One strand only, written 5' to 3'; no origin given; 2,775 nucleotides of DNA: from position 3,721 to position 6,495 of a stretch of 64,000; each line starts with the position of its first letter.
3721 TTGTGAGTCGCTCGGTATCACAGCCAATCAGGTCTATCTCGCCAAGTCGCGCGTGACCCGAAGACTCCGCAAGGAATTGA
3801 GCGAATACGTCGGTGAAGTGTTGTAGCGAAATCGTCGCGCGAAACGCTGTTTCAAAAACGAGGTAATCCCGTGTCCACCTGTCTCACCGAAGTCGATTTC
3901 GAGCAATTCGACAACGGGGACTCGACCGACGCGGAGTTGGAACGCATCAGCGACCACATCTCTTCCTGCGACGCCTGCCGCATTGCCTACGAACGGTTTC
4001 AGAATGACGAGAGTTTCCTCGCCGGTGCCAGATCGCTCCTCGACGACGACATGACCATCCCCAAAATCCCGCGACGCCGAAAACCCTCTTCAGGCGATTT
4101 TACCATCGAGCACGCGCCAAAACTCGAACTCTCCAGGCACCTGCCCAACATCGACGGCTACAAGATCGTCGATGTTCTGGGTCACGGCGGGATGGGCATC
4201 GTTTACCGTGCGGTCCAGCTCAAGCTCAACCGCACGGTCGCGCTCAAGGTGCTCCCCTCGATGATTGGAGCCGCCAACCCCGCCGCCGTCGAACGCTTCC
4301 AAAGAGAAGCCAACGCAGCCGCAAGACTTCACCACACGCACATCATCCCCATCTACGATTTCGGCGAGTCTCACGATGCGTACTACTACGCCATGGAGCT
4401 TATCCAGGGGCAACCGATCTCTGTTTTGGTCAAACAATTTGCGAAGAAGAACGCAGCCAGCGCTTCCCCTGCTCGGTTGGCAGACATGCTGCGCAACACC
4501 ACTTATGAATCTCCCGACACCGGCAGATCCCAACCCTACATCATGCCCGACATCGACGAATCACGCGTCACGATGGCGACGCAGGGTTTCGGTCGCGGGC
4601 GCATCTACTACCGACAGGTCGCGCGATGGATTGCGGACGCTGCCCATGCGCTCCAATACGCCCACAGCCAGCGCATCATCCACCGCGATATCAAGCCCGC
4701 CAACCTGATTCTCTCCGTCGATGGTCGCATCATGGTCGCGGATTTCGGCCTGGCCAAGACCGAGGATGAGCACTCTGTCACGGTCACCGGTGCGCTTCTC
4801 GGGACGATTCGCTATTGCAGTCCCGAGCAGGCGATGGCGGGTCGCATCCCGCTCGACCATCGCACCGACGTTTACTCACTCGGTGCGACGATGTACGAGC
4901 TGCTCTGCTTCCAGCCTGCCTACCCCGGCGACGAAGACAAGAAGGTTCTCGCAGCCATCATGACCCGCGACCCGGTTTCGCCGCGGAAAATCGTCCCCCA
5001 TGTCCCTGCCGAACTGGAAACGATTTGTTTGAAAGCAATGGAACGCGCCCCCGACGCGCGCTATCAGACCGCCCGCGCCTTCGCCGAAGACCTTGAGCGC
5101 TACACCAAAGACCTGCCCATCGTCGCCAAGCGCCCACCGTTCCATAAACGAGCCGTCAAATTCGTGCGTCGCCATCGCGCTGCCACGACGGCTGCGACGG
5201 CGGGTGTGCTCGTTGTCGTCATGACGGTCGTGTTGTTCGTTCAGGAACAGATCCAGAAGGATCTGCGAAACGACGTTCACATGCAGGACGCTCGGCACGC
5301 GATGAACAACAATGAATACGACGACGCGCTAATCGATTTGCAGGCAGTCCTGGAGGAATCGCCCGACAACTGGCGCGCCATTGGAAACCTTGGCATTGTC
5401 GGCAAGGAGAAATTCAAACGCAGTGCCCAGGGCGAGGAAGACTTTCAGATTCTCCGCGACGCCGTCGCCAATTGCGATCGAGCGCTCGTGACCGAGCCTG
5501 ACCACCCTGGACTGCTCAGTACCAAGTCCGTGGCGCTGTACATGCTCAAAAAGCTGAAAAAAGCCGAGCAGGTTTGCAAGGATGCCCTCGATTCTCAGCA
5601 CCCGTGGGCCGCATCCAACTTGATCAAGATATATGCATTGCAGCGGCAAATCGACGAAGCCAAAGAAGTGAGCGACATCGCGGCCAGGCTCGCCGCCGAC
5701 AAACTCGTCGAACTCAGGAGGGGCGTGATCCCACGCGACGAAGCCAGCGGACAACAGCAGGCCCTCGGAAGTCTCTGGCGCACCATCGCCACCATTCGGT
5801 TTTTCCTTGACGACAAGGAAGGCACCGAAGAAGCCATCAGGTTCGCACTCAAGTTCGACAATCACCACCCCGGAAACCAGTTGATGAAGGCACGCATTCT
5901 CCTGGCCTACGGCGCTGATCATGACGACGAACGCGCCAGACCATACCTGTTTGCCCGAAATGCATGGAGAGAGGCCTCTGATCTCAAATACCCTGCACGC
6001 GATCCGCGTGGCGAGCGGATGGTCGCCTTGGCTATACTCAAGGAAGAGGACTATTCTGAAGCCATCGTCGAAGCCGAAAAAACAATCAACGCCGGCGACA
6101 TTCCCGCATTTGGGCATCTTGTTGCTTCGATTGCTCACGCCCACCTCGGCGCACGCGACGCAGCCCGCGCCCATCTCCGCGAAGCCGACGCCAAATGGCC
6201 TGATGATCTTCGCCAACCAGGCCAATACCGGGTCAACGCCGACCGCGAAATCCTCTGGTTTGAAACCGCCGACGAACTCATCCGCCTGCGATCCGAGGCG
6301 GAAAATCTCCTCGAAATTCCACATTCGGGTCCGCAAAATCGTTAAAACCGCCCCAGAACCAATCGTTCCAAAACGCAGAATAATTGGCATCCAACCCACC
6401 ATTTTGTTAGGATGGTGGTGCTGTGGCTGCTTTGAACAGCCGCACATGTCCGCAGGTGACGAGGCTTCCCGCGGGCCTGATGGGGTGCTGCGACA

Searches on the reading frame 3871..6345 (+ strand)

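Call 40: search_protein_families(library=pfam, proteins=[window:3871-6345:+], max_evalue=0.001)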
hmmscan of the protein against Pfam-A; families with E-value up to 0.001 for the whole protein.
window:3871-6345:+ (824 aa): 6 families
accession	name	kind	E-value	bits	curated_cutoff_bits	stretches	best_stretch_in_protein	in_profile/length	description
PF00069.31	Pkinase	-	2.9e-38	132.2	31.7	2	245-401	95-255/263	Protein kinase domain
PF07714.23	PK_Tyr_Ser-Thr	-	2.9e-29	102.6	23.1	1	99-399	3-250/258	Protein tyrosine and serine/threonine kinase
PF14559.12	TPR_19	-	1.6e-07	32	25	0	529-574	8-53/68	Tetratricopeptide repeat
PF01636.29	APH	-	1.9e-06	28.2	23.2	1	136-297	29-199/239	Phosphotransferase enzyme family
PF13432.12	TPR_16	-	0.00013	22.8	32.7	0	474-508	4-38/65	Tetratricopeptide repeat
PF03109.22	ABC1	-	0.00033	20.3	22.9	0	262-301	181-220/244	ABC1 atypical kinase-like domain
